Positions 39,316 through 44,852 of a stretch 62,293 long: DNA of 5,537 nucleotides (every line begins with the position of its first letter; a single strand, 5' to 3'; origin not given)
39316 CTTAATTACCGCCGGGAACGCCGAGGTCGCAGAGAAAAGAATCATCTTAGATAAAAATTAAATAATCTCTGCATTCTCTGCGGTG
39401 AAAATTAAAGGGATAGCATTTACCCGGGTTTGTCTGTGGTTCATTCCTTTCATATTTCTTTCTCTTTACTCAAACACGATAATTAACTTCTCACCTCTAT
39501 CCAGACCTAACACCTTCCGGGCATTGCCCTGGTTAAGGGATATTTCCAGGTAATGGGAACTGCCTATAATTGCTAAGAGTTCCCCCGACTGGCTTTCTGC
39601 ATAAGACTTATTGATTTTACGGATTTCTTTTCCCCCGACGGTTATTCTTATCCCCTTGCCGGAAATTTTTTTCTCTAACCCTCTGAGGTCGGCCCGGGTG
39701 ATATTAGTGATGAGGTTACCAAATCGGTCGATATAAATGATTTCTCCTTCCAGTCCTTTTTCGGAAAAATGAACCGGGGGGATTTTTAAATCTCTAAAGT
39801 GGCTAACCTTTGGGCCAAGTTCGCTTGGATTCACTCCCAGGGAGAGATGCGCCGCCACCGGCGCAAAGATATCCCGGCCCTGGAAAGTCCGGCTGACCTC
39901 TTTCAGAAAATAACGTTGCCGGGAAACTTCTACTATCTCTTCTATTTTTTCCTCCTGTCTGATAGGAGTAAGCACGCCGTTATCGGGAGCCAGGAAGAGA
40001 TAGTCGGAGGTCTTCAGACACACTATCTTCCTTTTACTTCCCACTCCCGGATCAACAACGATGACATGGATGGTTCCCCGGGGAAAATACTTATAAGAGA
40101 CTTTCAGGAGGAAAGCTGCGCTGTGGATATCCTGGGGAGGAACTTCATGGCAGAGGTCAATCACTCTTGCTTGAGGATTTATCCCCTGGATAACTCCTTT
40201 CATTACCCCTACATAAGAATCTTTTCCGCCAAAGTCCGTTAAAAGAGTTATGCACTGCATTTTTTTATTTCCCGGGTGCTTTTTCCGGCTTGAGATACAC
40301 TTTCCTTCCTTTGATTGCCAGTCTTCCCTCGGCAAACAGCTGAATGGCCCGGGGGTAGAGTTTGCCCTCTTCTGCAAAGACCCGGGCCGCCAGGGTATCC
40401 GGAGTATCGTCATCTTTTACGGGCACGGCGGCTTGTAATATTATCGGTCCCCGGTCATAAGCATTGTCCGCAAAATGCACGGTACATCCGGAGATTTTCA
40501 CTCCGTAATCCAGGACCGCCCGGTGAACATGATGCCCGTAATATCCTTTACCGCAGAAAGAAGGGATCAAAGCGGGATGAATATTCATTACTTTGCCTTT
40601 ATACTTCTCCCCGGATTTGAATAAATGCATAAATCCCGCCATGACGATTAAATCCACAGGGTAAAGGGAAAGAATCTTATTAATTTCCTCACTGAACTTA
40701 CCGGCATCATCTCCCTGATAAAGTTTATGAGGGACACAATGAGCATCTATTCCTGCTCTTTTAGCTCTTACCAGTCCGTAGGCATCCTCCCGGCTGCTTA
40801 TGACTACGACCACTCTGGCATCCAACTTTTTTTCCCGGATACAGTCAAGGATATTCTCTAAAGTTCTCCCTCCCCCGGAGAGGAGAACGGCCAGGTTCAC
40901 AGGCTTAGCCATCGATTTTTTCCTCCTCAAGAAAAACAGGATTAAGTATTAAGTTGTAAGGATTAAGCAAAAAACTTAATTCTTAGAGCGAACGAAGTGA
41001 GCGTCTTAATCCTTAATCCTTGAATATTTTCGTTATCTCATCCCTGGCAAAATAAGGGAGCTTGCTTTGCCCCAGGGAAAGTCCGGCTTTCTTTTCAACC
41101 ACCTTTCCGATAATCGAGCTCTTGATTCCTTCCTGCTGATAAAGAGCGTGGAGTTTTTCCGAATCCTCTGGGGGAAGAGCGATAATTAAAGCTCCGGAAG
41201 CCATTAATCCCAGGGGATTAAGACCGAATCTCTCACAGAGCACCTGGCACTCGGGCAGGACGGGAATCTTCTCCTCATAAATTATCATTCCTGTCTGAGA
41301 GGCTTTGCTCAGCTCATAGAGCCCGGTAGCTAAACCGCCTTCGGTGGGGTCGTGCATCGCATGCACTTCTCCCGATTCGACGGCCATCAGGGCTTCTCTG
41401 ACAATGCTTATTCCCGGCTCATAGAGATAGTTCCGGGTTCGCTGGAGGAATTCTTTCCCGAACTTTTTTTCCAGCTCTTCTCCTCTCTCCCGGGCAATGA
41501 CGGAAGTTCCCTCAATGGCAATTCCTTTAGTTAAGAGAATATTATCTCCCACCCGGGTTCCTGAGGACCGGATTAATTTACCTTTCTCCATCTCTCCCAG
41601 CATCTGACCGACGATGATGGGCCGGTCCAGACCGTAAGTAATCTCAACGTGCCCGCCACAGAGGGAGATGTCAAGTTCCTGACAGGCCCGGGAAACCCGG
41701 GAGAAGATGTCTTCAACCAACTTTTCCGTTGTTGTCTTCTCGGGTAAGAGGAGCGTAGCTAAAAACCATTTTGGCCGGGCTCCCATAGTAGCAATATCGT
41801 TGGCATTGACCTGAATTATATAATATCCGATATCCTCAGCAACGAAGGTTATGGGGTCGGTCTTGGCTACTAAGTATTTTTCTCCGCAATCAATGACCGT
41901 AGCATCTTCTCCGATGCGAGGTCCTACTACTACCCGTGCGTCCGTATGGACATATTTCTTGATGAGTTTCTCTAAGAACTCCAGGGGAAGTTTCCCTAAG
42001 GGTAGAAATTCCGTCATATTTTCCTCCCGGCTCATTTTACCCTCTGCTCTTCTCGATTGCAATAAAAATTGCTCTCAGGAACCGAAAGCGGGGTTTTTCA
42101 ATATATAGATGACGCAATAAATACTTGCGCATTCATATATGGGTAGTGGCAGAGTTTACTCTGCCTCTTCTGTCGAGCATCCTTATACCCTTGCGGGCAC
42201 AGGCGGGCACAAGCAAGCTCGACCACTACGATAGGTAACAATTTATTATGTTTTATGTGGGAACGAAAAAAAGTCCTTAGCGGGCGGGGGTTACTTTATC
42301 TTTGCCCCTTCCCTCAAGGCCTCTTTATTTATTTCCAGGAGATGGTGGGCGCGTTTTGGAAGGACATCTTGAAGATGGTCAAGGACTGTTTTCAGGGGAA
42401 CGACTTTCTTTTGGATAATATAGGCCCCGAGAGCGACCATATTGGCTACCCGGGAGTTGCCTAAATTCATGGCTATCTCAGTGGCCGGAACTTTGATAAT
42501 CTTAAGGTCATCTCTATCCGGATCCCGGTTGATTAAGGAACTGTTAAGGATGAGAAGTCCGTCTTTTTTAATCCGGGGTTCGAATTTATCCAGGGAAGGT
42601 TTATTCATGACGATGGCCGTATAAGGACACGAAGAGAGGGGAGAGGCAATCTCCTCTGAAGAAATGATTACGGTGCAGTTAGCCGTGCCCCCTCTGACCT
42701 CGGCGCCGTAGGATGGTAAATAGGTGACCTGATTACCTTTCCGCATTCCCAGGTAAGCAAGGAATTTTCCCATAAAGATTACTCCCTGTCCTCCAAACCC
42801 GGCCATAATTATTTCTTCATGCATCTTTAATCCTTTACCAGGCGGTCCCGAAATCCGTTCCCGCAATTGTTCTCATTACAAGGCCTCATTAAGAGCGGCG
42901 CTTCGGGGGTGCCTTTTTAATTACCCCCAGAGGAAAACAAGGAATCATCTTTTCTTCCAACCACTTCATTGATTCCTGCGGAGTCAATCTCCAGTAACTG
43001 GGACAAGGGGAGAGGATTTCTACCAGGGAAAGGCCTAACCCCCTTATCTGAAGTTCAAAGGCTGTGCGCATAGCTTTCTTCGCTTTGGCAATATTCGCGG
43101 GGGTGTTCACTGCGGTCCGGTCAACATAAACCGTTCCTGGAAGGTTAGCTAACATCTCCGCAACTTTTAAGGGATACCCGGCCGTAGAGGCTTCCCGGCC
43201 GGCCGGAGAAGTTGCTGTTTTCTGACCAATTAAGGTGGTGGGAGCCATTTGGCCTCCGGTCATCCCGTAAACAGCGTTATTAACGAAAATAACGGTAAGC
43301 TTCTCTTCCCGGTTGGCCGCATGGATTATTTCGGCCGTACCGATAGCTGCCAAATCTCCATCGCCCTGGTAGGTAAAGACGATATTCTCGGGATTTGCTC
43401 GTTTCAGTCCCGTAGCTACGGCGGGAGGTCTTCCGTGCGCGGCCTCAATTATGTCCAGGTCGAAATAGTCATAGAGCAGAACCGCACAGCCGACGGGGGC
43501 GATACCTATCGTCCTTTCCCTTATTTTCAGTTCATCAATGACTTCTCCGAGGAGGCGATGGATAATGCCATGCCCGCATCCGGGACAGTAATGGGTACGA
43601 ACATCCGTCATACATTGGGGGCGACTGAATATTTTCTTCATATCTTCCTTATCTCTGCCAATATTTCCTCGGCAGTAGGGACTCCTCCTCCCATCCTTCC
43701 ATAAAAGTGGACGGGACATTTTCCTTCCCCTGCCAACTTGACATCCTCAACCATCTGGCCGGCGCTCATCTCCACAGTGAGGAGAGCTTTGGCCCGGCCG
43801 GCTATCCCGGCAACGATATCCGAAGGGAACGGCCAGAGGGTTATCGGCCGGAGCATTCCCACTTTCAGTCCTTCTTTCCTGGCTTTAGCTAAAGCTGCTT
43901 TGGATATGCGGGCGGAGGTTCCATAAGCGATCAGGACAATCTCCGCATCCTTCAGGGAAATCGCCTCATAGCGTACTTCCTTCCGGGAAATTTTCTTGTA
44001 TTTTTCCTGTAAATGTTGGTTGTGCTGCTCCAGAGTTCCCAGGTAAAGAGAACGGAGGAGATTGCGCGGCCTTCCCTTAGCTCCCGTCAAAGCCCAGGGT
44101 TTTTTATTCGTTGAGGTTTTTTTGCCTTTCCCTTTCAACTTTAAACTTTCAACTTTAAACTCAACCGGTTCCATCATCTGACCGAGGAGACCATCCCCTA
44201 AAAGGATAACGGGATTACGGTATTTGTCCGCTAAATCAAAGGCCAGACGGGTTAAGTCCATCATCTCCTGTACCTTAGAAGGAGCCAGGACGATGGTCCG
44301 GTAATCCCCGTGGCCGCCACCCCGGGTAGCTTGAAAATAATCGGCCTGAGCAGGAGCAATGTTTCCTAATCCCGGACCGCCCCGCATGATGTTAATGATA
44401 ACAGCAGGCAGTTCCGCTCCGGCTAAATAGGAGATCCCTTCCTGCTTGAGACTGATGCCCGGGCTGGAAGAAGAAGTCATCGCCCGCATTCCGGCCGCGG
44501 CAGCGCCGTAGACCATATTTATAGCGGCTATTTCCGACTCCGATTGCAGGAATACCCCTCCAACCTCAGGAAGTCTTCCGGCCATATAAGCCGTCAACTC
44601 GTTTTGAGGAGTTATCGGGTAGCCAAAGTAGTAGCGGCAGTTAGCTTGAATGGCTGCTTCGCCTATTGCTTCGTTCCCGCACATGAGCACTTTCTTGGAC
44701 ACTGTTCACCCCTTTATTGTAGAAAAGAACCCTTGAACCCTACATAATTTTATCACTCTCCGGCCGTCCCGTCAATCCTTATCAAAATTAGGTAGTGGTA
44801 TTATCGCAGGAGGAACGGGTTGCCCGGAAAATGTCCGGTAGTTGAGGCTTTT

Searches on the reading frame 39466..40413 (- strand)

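Call 18: search_protein_families(library=ncbifam, proteins=[window:39466-40413:-], max_evalue=0.00001)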
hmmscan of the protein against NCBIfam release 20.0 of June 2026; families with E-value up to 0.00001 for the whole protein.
window:39466-40413:- (315 aa): 3 families
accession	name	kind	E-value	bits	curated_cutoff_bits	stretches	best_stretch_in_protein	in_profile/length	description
NF058624.1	RSAMHdlseTHET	equivalog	8.7e-64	215.5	350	1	55-311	3-248/250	(R)-S-adenosyl-L-methionine hydrolase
NF053629.1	RSAMPyrc0463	equivalog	3.6e-50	170.9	470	1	55-311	2-252/256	(R)-S-adenosyl-L-methionine hydrolase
TIGR04507.1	fluorinase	equivalog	1.4e-20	73.8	400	2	136-293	101-264/286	adenosyl-fluoride synthase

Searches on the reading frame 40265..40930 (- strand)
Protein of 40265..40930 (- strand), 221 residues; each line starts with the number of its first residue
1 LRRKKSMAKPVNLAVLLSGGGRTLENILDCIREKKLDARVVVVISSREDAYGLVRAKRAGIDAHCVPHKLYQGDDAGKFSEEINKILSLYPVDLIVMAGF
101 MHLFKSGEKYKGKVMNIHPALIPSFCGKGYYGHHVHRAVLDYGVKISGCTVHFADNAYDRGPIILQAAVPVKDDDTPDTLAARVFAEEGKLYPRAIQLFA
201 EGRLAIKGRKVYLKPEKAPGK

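Call 65: search_protein_families(library=pfam, proteins=[window:40265-40930:-], max_evalue=0.000001)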
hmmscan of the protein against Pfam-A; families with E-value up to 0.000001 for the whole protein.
window:40265-40930:- (221 aa): 1 family
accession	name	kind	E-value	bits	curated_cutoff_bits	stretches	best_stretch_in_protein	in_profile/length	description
PF00551.24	Formyl_trans_N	-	1e-41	143.1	26.1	1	12-196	2-181/181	Formyl transferase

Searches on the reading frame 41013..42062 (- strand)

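Call 18: search_protein_families(library=ncbifam, proteins=[window:41013-42062:-], max_evalue=0.00001)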
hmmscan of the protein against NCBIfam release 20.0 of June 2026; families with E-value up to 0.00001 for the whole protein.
window:41013-42062:- (349 aa): 14 families
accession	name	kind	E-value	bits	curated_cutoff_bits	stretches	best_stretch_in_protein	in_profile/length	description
TIGR02124.1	hypE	equivalog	4.9e-38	130.9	251.6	1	50-327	32-306/332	hydrogenase expression/formation protein HypE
TIGR01379.1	thiL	equivalog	6.1e-30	104.3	184.15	1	33-327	5-299/320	thiamine-phosphate kinase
TIGR00476.1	selD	equivalog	3.2e-26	92.3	125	1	24-278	14-263/311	selenide, water dikinase SelD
NF004353.0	PRK05731.2-2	equivalog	4.7e-22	78.5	301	1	49-323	17-279/311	thiamine-phosphate kinase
NF002098.0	PRK00943.1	equivalog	3.6e-20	72.2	299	1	31-276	27-265/347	selenide, water dikinase SelD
NF010705.0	PRK14105.1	equivalog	1.2e-17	63.8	291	1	23-329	19-334/345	selenide, water dikinase SelD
NF004351.0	PRK05731.1-4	equivalog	5.6e-17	61.8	324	1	34-328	23-303/321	thiamine-phosphate kinase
TIGR01736.1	FGAM_synth_II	equivalog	4.7e-13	48.3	525.75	1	32-325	40-334/718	phosphoribosylformylglycinamidine synthase subunit PurL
NF002290.1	PRK01213.1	equivalog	8.6e-12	44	648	1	89-325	100-333/723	phosphoribosylformylglycinamidine synthase subunit PurL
TIGR04049.1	AIR_rel_sll0787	hypoth_equivalog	4.9e-11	42.3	321.3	1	49-178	41-167/318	sll0787 family AIR synthase-like protein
TIGR00878.1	purM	equivalog_domain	5e-11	42.4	236.35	1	60-323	46-331/332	phosphoribosylformylglycinamidine cyclo-ligase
TIGR03267.1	methan_mark_2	hypoth_equivalog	5.1e-10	38.9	365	1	41-325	36-299/323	methanogenesis marker 2 protein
NF004350.0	PRK05731.1-1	equivalog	5.6e-10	38.6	441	1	33-330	8-305/325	thiamine-phosphate kinase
NF004354.0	PRK05731.2-3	equivalog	4.4e-09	36.1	204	1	74-198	45-164/273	thiamine-phosphate kinase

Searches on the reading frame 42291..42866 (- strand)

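Call 18: search_protein_families(library=ncbifam, proteins=[window:42291-42866:-], max_evalue=0.00001)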
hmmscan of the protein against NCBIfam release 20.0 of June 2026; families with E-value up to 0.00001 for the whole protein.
window:42291-42866:- (191 aa): 20 families
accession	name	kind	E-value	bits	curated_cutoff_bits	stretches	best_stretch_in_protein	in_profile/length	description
NF006323.0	PRK08537.1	equivalog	4.8e-30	104.3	235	1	15-189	1-176/181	2-oxoacid:ferredoxin oxidoreductase subunit gamma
TIGR03710.1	OAFO_sf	subfamily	1.7e-22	79.7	482.75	1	19-190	4-172/561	2-oxoacid:acceptor oxidoreductase subunit alpha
TIGR02175.1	PorC_KorC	subfamily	2.1e-18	66.7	81.1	1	18-188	3-172/177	2-oxoacid:acceptor oxidoreductase, gamma subunit, pyruvate/2-ketoisovalerate family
NF006211.0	PRK08338.1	equivalog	2.3e-18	66.2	239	1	19-188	3-165/170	2-oxoacid:ferredoxin oxidoreductase subunit gamma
NF006275.0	PRK08441.1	equivalog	1.1e-17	64.2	216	1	16-188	2-175/185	2-oxoglutarate-acceptor oxidoreductase subunit OorC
NF005324.0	PRK06853.1-4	equivalog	5.4e-15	55.8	222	1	15-190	1-188/196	indolepyruvate oxidoreductase subunit beta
NF005325.0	PRK06853.1-5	equivalog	8.8e-15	54.9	230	1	16-113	3-101/192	indolepyruvate oxidoreductase subunit beta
NF040683.1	PorC_Meth_Thtga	equivalog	1.7e-14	54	270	1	18-187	3-169/177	pyruvate synthase subunit PorC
NF006321.0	PRK08534.1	equivalog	2.6e-14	53.3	225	1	18-184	3-170/181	pyruvate ferredoxin oxidoreductase subunit gamma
NF005322.0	PRK06853.1-2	equivalog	1.8e-12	47.4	237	1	121-189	127-191/197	indolepyruvate oxidoreductase subunit beta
NF004916.0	PRK06274.1-2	equivalog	4.6e-12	46.4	227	1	15-186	1-171/178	indolepyruvate oxidoreductase subunit beta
NF005323.0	PRK06853.1-3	equivalog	5.9e-10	39.4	238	0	122-189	130-193/197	indolepyruvate oxidoreductase subunit beta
NF005328.0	PRK06853.2-2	equivalog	6.7e-10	39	240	1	18-77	5-62/192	indolepyruvate oxidoreductase subunit beta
TIGR03334.1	IOR_beta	equivalog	1.3e-09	38.3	205.8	0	121-188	123-188/189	indolepyruvate ferredoxin oxidoreductase subunit beta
NF045762.1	PhenlGlyoxDHPadE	equivalog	1.9e-08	34.4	300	1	18-187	3-175/187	NADH-dependent phenylglyoxylate dehydrogenase subunit gamma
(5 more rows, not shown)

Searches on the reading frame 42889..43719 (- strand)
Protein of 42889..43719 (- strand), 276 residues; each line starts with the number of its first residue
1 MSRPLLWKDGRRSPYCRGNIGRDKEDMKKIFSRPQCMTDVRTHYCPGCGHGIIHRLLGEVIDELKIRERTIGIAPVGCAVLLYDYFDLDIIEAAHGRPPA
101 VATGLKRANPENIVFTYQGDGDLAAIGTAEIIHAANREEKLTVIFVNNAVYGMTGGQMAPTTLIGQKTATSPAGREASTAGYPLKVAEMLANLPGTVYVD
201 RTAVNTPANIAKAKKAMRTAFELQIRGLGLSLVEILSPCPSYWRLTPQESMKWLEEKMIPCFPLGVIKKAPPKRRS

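Call 18: search_protein_families(library=ncbifam, proteins=[window:42889-43719:-], max_evalue=0.00001)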
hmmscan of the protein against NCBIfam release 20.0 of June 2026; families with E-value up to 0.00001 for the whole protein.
window:42889-43719:- (276 aa): 12 families
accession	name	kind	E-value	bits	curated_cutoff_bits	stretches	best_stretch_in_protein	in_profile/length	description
TIGR02177.1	PorB_KorB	subfamily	1.3e-37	129.8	261.9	1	43-256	2-201/286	2-oxoacid:acceptor oxidoreductase, beta subunit, pyruvate/2-ketoisovalerate family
NF008820.0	PRK11866.1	equivalog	1.1e-36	126.7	402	1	38-245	11-207/287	2-oxoacid ferredoxin oxidoreductase subunit beta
NF008821.0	PRK11869.1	equivalog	1.5e-33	115.9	438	1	38-256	10-214/286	2-oxoacid ferredoxin oxidoreductase subunit beta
NF041171.1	Oxoac_fdxbeta_Archa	equivalog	1.2e-31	110.1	423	1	42-248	3-198/296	2-oxoacid:ferredoxin oxidoreductase subunit beta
NF007207.0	PRK09628.1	equivalog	9.6e-30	104.1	364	1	39-240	13-203/277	2-oxoglutarate ferredoxin oxidoreductase subunit beta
NF008819.1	PRK11865.1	equivalog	3.1e-21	75.9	405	1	42-251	18-224/300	pyruvate synthase subunit PorB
NF008818.0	PRK11864.1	subfamily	2.8e-18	66.1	405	1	44-251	20-220/300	3-methyl-2-oxobutanoate dehydrogenase subunit beta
NF045766.1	PhenlGlyoxDHPadI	equivalog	9.4e-12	44.4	700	1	107-251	227-366/443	NADH-dependent phenylglyoxylate dehydrogenase subunit beta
NF045792.1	OxalOxredbeta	equivalog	5.3e-10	38.8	590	1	86-252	65-238/311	oxalate oxidoreductase subunit beta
TIGR03336.1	IOR_alpha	equivalog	6.6e-09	34.6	650.9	1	42-169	356-479/595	indolepyruvate ferredoxin oxidoreductase subunit alpha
TIGR03846.1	sulfopy_beta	equivalog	4.9e-07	29.8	221.5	1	96-167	45-117/182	sulfopyruvate decarboxylase subunit beta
NF004813.0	PRK06163.1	equivalog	7.7e-07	29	240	1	101-162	65-126/202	hypothetical protein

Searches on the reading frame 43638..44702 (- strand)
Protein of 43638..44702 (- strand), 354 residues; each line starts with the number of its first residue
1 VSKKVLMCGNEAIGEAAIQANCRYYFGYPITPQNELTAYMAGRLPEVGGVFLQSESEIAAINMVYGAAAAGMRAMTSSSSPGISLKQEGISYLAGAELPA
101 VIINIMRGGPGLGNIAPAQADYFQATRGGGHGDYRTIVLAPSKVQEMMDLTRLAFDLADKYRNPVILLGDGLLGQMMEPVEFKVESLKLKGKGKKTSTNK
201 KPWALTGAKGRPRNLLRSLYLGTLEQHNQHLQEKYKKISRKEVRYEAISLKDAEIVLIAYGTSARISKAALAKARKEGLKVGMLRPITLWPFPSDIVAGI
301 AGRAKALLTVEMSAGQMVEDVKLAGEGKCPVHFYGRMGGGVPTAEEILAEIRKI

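Call 18: search_protein_families(library=ncbifam, proteins=[window:43638-44702:-], max_evalue=0.00001)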
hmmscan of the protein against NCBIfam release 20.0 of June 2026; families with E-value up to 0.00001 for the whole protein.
window:43638-44702:- (354 aa): 13 families
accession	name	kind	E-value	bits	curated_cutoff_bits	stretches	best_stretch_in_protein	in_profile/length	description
NF005507.0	PRK07119.1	subfamily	8.4e-166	551.1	399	1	2-353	2-347/352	3-methyl-2-oxobutanoate dehydrogenase subunit VorB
NF006412.0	PRK08659.1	equivalog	3.9e-98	329.1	411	2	2-198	3-200/378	2-oxoacid:acceptor oxidoreductase subunit alpha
TIGR03710.1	OAFO_sf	subfamily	3.2e-71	240.6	482.75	2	3-206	192-398/561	2-oxoacid:acceptor oxidoreductase subunit alpha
NF007206.0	PRK09627.1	equivalog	6.5e-71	239.2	579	2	3-182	2-181/375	2-oxoglutarate synthase subunit alpha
NF041170.1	Oxoac_fdxalpha_Archa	equivalog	2.7e-43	148.2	800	2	3-194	234-436/636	2-oxoacid:ferredoxin oxidoreductase subunit alpha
NF040682.1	PorA_Arch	equivalog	3.3e-26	92.1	550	1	4-311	3-319/387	pyruvate synthase subunit PorA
TIGR03336.1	IOR_alpha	equivalog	2.6e-24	85.5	650.9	1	4-350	2-326/595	indolepyruvate ferredoxin oxidoreductase subunit alpha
NF007201.0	PRK09622.1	equivalog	3.9e-24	85.3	590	2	7-174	13-178/405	2-oxoacid:ferredoxin oxidoreductase subunit alpha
NF006233.0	PRK08367.1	equivalog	7.9e-23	81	625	1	3-312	3-321/394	pyruvate ferredoxin oxidoreductase subunit alpha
NF006232.0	PRK08366.1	equivalog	1.7e-18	66.5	646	1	3-168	7-167/394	2-ketoisovalerate ferredoxin oxidoreductase subunit alpha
NF045764.1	PhenlGlyoxDHPadG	equivalog_domain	7.3e-18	64.2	700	2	4-160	2-154/398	NADH-dependent phenylglyoxylate dehydrogenase subunit alpha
NF045791.1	OxalOxredalpha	equivalog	5.7e-16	58.5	500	1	1-314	1-323/395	oxalate oxidoreductase subunit alpha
TIGR02176.1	pyruv_ox_red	equivalog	8.3e-06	23.9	911.35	0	9-171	6-169/1167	pyruvate:ferredoxin (flavodoxin) oxidoreductase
